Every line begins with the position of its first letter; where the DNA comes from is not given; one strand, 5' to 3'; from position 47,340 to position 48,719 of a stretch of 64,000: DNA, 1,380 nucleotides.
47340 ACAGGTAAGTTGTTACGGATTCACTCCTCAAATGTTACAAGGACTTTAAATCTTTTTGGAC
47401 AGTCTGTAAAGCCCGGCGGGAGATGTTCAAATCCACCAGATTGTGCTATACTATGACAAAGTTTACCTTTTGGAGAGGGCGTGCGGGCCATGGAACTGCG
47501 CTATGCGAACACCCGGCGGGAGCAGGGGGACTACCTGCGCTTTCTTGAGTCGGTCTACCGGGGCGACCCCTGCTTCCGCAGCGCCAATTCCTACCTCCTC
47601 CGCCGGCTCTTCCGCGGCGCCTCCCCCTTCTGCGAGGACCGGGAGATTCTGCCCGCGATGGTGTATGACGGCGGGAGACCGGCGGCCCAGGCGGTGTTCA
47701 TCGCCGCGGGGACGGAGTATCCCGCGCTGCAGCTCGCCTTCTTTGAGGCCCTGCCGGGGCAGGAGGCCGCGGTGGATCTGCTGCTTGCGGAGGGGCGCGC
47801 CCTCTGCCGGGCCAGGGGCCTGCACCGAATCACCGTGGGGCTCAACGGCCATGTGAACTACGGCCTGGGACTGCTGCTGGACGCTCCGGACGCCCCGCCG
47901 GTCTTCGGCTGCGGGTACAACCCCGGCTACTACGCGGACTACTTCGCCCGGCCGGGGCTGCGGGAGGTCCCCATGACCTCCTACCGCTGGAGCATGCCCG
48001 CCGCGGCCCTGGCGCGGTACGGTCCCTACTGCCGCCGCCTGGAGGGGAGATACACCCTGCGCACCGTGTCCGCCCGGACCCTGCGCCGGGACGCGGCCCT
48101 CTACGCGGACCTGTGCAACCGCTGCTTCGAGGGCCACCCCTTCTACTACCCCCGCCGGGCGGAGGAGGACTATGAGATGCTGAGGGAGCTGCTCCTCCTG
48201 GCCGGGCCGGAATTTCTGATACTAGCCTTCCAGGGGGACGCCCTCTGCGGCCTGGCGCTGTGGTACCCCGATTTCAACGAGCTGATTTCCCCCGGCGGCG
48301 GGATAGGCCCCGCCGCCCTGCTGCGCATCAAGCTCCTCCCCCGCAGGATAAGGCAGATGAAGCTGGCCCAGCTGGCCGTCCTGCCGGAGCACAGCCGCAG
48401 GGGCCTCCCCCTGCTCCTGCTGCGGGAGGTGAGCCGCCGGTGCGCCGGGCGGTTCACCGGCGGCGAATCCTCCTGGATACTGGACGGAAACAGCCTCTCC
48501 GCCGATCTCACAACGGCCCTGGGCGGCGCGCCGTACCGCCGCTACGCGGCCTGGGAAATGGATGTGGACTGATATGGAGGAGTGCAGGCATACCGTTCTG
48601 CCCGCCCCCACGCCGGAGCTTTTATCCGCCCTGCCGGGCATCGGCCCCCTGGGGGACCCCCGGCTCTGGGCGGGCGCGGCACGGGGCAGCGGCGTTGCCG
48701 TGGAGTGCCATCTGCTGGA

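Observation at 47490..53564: Unassigned five-gene operon: two FemAB-like tandem-GNAT transferases plus three cobalamin-dependent radical SAM enzymes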

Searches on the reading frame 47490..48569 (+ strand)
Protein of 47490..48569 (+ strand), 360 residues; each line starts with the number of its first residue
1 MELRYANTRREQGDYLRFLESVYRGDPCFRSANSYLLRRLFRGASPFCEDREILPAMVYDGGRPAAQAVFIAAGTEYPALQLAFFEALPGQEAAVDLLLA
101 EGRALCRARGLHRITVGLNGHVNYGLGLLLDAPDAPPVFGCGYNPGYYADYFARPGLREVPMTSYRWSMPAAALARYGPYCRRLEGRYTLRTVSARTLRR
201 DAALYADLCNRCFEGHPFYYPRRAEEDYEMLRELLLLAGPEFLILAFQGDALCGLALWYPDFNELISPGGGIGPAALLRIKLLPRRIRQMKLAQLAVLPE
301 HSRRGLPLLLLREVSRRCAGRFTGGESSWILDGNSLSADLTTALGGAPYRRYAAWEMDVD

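Call 6: search_protein_families(library=pfam, proteins=[window:47490-48569:+], max_evalue=0.01)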
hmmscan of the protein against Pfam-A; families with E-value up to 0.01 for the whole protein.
window:47490-48569:+ (360 aa): 0 families

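Call 7: search_protein_families(library=ncbifam, proteins=[window:47490-48569:+], max_evalue=0.01)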
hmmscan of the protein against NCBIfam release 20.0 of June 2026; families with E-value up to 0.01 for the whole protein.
window:47490-48569:+ (360 aa): 0 families

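Call 8: find_homologous_proteins(query=window:47490-48569:+)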
Query window:47490-48569:+ (360 aa): 59 proteins with E <= 0.001 among 8000 candidates.
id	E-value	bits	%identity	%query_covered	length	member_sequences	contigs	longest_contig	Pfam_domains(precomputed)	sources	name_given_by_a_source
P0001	3.1e-240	815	100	100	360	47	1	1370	-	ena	-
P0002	1.3e-109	385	61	84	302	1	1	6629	-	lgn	-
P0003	3.1e-91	324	42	100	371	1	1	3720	-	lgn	-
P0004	4.2e-76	275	38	99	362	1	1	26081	-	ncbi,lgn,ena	-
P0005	9.5e-73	263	36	96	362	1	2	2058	-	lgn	-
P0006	3.2e-70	255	36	97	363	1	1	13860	-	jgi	-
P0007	1.8e-69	253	39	100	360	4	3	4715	-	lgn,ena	-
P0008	4.6e-69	251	35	98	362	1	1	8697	-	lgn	-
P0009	3.8e-67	245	35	96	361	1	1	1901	-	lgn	-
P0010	3.3e-66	242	36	98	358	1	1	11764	PF00583.32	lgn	-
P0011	5.8e-66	241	38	96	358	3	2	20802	-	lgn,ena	-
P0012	9.0e-66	241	35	97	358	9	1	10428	PF00583.32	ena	-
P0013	2.2e-65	239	35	96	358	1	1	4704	PF00583.32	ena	-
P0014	2.5e-65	239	38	98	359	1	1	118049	-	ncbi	-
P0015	6.3e-65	238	35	97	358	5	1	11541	-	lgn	-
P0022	3.8e-60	222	34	100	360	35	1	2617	PF00583.32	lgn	-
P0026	1.2e-56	211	33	96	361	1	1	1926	PF00583.32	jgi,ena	-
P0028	6.1e-56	208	33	99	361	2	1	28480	-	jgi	-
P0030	5.9e-55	205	33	98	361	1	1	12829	PF00583.32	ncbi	-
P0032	7.9e-54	201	37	98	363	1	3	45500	-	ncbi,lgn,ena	-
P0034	6.0e-51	192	31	98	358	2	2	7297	PF00583.32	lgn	-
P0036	1.5e-49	187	32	100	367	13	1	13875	PF00583.32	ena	-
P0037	2.9e-49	186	34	100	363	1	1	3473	PF00583.32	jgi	jgi:ribosomal protein S18 acetylase RimI-like enzyme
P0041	3.2e-46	176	35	99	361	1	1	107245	-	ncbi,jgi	jgi:hypothetical protein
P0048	1.3e-41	161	29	97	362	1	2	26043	-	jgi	-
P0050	1.2e-40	158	33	95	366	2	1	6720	PF00583.32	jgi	jgi:ribosomal protein S18 acetylase RimI-like enzyme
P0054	7.2e-39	152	32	98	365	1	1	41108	-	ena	-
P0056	3.0e-37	147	38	77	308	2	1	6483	PF00583.32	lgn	-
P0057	3.7e-37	146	29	95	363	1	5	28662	PF00583.32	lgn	-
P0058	8.4e-35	139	32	93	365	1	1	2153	PF00583.32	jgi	jgi:hypothetical protein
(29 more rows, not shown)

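Call 11: find_encoding_contigs(protein=P0014, flank=10000, max_places=2)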
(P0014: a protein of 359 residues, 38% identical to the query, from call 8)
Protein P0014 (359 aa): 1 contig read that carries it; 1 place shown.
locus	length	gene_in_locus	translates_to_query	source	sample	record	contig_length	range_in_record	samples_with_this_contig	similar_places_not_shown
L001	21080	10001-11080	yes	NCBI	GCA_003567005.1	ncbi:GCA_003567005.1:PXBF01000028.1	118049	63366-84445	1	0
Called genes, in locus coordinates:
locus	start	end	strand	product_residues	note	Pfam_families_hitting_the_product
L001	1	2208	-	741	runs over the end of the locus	PF00324:AA_permease, PF03522:SLC12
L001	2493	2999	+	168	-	PF01625:PMSR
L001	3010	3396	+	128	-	PF10861:DUF2784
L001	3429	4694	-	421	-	PF01208:URO-D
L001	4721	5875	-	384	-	PF01436:NHL (faint), PF03022:MRJP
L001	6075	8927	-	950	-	PF07119:DUF1375 (faint), PF13424:TPR_12 (faint), PF10098:DUF2336 (faint), PF07719:TPR_2 (faint), PF13414:TPR_11 (faint), PF13431:TPR_17 (faint), PF00515:TPR_1 (faint), PF13432:TPR_16 (weak), +1 more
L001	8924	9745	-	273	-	PF13424:TPR_12 (faint), PF24885:TPR_NPHP3 (weak)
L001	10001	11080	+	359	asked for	-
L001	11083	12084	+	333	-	PF13480:Acetyltransf_6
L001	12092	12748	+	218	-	PF01209:Ubie_methyltran (weak), PF05175:MTS (weak), PF13489:Methyltransf_23, PF13847:Methyltransf_31, PF08241:Methyltransf_11, PF08242:Methyltransf_12, PF13649:Methyltransf_25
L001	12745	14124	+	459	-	PF02310:B12-binding, PF04055:Radical_SAM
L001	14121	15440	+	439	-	PF02310:B12-binding (weak), PF04055:Radical_SAM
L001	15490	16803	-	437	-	PF13173:AAA_14, PF13635:DUF4143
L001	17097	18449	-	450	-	PF02310:B12-binding, PF04055:Radical_SAM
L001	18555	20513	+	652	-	PF01435:Peptidase_M48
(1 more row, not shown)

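Call 12: find_encoding_contigs(protein=P0041, flank=10000, max_places=2)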
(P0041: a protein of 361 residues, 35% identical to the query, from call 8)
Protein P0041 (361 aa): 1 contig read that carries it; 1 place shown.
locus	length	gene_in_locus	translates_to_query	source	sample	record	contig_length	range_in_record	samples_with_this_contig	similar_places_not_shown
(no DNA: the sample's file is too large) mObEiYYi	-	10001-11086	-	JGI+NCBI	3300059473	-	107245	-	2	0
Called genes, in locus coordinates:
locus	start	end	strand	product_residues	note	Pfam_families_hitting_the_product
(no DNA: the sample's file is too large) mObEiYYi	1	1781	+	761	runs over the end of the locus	PF14498:Glyco_hyd_65N_2, PF22124:Glyco_hydro_95_cat, PF21307:Glyco_hydro_95_C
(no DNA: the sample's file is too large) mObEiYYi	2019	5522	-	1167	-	PF02985:HEAT (faint), PF13646:HEAT_2, PF13191:AAA_16 (weak), PF07724:AAA_2, PF00004:AAA (weak), PF07728:AAA_5, PF10431:ClpB_D2-small, PF03462:PCRF (weak), +5 more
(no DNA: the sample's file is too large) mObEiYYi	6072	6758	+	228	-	PF13646:HEAT_2 (faint)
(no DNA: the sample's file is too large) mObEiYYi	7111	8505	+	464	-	PF02310:B12-binding, PF04055:Radical_SAM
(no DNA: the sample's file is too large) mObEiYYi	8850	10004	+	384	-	PF00278:Orn_DAP_Arg_deC, PF02784:Orn_Arg_deC_N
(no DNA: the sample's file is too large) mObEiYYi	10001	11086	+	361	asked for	-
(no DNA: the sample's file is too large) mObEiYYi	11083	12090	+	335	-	-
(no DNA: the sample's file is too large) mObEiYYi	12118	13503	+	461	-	PF02310:B12-binding, PF04055:Radical_SAM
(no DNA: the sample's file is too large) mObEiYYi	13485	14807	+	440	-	PF02310:B12-binding (weak), PF04055:Radical_SAM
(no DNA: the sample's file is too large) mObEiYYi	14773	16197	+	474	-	PF02310:B12-binding, PF04055:Radical_SAM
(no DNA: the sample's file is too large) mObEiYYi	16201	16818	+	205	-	PF03848:TehB (faint), PF01209:Ubie_methyltran (weak), PF05175:MTS, PF13489:Methyltransf_23, PF13649:Methyltransf_25, PF13847:Methyltransf_31, PF08241:Methyltransf_11, PF08242:Methyltransf_12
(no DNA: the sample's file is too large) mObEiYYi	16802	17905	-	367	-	PF01208:URO-D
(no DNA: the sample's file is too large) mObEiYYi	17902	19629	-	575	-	PF00890:FAD_binding_2 (weak), PF01134:GIDA (weak), PF01266:DAO (weak), PF12831:FAD_oxidored, PF13450:NAD_binding_8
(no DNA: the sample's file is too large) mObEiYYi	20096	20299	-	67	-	PF09962:DUF2196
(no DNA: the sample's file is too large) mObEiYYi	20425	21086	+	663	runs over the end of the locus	-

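Call 13: find_encoding_contigs(protein=P0004, flank=10000, max_places=2)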
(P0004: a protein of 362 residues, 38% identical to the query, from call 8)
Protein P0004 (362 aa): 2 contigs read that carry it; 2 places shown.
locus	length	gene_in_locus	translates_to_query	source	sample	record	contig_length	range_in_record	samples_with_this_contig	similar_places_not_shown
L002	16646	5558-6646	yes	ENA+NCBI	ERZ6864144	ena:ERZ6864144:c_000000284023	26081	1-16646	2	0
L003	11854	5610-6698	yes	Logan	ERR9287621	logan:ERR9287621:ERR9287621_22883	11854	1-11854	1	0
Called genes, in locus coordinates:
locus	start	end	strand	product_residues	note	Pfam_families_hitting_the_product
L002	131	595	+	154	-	PF13302:Acetyltransf_3, PF13420:Acetyltransf_4 (weak), PF00583:Acetyltransf_1, PF13673:Acetyltransf_10, PF13508:Acetyltransf_7, PF08445:FR47 (weak)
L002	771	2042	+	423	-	PF07613:DUF1576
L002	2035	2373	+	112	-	-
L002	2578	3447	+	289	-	PF04055:Radical_SAM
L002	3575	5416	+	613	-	PF07695:7TMR-DISM_7TM, PF00990:GGDEF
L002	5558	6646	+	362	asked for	-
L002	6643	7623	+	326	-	-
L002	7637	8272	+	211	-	PF01209:Ubie_methyltran (weak), PF13489:Methyltransf_23, PF13649:Methyltransf_25, PF13847:Methyltransf_31, PF08241:Methyltransf_11, PF08242:Methyltransf_12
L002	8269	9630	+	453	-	PF02310:B12-binding, PF04055:Radical_SAM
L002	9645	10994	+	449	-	PF02310:B12-binding, PF04055:Radical_SAM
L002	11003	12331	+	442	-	PF02310:B12-binding, PF04055:Radical_SAM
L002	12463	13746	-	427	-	PF00266:Aminotran_5, PF22580:KYNU_C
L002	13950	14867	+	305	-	PF00583:Acetyltransf_1 (weak), PF13508:Acetyltransf_7 (weak)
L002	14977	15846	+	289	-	PF04055:Radical_SAM, PF13186:SPASM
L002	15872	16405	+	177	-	PF00583:Acetyltransf_1, PF13302:Acetyltransf_3, PF13420:Acetyltransf_4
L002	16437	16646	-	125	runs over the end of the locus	PF01042:Ribonuc_L-PSP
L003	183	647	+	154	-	PF13302:Acetyltransf_3, PF13420:Acetyltransf_4 (weak), PF00583:Acetyltransf_1, PF13673:Acetyltransf_10, PF13508:Acetyltransf_7, PF08445:FR47 (weak)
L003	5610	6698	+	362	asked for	-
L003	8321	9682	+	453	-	PF02310:B12-binding, PF04055:Radical_SAM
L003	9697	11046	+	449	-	PF02310:B12-binding, PF04055:Radical_SAM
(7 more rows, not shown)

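Call 15: search_solved_structures(query=window:47490-48569:+, max_evalue=1)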
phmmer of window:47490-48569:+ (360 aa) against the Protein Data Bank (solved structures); distinct sequences matched with E-value up to 1: 4.
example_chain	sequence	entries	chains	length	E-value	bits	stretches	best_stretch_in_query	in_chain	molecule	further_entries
4fz8_H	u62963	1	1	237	0.66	12.2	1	146-235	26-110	FAB heavy chain of human ANTI-HIV-1 ENV ANTIBODY C11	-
6oej_H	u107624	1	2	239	0.67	12.1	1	146-235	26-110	C11 Fab heavy chain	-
4aay_B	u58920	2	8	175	0.88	11.8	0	55-89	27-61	AROB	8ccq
7whi_G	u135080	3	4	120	0.98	11.6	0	140-198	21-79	Bn03_nano2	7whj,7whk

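Call 19: find_related_loci(query=A1, collection=genome_contigs, flank=10000)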
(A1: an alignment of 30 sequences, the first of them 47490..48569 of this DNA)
Query A1 (360 aa) in genome_contigs; peptide patterns used: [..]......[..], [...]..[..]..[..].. (x = any residue, [..] = any of these).
220 stretches matched a pattern; 199 encode a relative of the query (tblastn E <= 1e-3); the best 80 are kept; 80 distinct loci.
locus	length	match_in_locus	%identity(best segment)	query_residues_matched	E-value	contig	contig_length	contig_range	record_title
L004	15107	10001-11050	38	8-357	2e-88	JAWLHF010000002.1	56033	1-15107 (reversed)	MAG: Clostridiaceae bacterium isolate 30dZY2.bin.40 NODE_880_length_56033_cov_7.231898, whole genome shotgun sequence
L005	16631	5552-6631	38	1-359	7e-88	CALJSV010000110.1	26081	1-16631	MAG: uncultured Clostridia bacterium isolate R1_Bin_METABAT__56_1 genome assembly, contig: c_000000284023, whole genome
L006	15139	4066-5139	38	1-359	3e-87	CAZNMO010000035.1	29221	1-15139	MAG TPA_asm: uncultured Clostridiaceae bacterium isolate binchicken_co158_98 genome assembly, contig: NODE_1403_length_2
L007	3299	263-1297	38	15-359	4e-87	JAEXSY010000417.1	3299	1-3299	MAG: Bacillota bacterium isolate OH_HBrB_329 k127_90393, whole genome shotgun sequence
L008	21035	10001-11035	38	15-359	5e-86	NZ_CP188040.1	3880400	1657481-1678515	Alloiococcus sp. CFN-8 chromosome, complete genome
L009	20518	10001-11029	36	15-357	4e-83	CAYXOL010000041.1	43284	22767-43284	MAG TPA_asm: uncultured Clostridium sp. isolate binchicken_co135_7 genome assembly, contig: NODE_1793_length_43284_cov_8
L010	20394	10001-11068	35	1-357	3e-81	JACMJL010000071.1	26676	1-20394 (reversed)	MAG: Clostridiaceae bacterium isolate ES-bin-163 ES-bin-163-contig-k141_2884921, whole genome shotgun sequence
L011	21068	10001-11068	36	1-357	2e-80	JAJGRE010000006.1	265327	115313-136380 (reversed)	Calditrichales bacterium MX18-03 contig6_265327bp, whole genome shotgun sequence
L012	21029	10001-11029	37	13-355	2e-79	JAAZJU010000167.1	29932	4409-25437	MAG: Clostridia bacterium isolate AS21ysBPME_41 139119_AS21, whole genome shotgun sequence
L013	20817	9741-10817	35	1-358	2e-79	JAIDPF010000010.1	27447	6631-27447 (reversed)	MAG: Lachnospiraceae bacterium isolate SC0353_S20_2 SC0353_S20_2_contig_10, whole genome shotgun sequence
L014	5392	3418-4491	37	1-359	5e-79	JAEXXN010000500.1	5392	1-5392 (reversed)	MAG: Bacillota bacterium isolate OH_HDB_150 k127_1315512, whole genome shotgun sequence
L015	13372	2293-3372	35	1-359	1e-78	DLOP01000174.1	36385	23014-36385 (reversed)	MAG TPA_asm: Lachnospiraceae bacterium UBA7481 UBA7481_contig_248, whole genome shotgun sequence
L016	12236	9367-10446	34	1-359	2e-77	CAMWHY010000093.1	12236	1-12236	MAG TPA_asm: uncultured Lachnospiraceae bacterium isolate SRR14411253_bin.14_metawrap_v1.3_MAG genome assembly, contig:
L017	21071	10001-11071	35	1-356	2e-77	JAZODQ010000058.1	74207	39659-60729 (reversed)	MAG: Acetatifactor sp. isolate T1900044751_TS20190417.MAGScoT_cleanbin_000054 SGB_2218_k141_226363, whole genome shotgun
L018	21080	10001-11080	35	1-359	3e-77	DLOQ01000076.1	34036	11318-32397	MAG TPA_asm: Lachnospiraceae bacterium UBA7480 UBA7480_contig_1187, whole genome shotgun sequence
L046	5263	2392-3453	37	12-359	8e-66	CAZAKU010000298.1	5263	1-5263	MAG TPA_asm: uncultured Lentisphaerales bacterium isolate SRP163645_co1_218 genome assembly, contig: k141_14413110, whol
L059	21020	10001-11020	35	1-340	1e-61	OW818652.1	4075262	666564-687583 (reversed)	Candidatus Electrothrix laxa isolate HOU-scMAG genome assembly, chromosome: 1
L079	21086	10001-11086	34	1-360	8e-56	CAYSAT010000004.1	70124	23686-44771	MAG TPA_asm: uncultured Candidatus Cloacimonadota bacterium isolate binchicken_co115_39 genome assembly, contig: NODE_73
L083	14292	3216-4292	33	1-356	4e-55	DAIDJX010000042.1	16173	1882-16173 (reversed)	MAG TPA_asm: Prolixibacteraceae bacterium isolate clean393 NODE_42_length_16173_cov_2.254287, whole genome shotgun seque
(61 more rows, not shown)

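Call 32: predict_structure(alignment_id=A1)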
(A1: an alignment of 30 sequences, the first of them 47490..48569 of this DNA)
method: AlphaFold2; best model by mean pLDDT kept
length: 360 residues; sequences in the alignment: 30
mean_pLDDT: 93.9   pTM: 0.91
mean pLDDT of the five models: 93.9, 93.2, 92.6, 92.2, 92.2
residues with pLDDT >= 90: 319; 70-90: 39; 50-70: 2; < 50: 0
segments of 3 or more residues with pLDDT < 50: none
pLDDT, mean of each block of 10 residues (from residue 1): 97 97 95 91 92 98 98 93 98 98 97 96 93 86 94 95 86 81 95 97 98 94 96 94 97 97 95 93 95 95 94 91 92 91 86 95
secondary structure, 60 per line:
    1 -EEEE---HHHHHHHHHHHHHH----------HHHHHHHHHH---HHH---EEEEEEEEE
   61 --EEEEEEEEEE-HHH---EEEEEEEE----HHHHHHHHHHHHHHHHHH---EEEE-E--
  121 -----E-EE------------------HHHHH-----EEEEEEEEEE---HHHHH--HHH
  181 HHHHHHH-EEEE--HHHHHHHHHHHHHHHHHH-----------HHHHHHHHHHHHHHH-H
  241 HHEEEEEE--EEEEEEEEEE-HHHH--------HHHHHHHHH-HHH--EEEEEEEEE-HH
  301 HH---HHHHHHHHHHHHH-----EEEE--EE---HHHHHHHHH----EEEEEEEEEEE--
elements in order: E2-5 H9-22 H33-42 E52-60 E63-72 E80-87 H92-109 E113-116 H148-152 E158-167 H171-175 H178-187 E189-192 H195-212 H224-238 E243-248 E251-260 H262-265 H274-282 E289-297 H299-302 H306-318 E324-327 H335-343 E348-358

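Call 36: find_encoding_contigs(protein=P0032, flank=10000, max_places=1)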
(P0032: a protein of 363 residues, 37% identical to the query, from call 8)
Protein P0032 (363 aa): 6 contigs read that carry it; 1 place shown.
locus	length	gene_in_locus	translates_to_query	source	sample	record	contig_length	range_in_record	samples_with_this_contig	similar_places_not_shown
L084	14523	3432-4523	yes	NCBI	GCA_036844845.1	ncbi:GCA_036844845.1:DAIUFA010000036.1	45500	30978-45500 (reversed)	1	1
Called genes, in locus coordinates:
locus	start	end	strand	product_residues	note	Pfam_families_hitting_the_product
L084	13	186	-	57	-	-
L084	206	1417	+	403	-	PF11617:Cu-binding_MopE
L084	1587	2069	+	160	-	-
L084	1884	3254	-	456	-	PF13173:AAA_14, PF13635:DUF4143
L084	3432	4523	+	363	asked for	-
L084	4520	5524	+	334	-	PF13480:Acetyltransf_6 (weak)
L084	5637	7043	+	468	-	PF02310:B12-binding, PF04055:Radical_SAM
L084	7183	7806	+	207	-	PF05175:MTS, PF13489:Methyltransf_23, PF13847:Methyltransf_31, PF08241:Methyltransf_11, PF08242:Methyltransf_12, PF13649:Methyltransf_25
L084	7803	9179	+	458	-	PF02310:B12-binding, PF04055:Radical_SAM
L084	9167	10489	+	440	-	PF02310:B12-binding, PF04055:Radical_SAM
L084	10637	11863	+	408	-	PF04055:Radical_SAM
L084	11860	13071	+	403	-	PF04055:Radical_SAM, PF13353:Fer4_12 (weak)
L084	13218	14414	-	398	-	-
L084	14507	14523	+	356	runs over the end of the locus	PF21694:DNA_pol3_delta_C (weak)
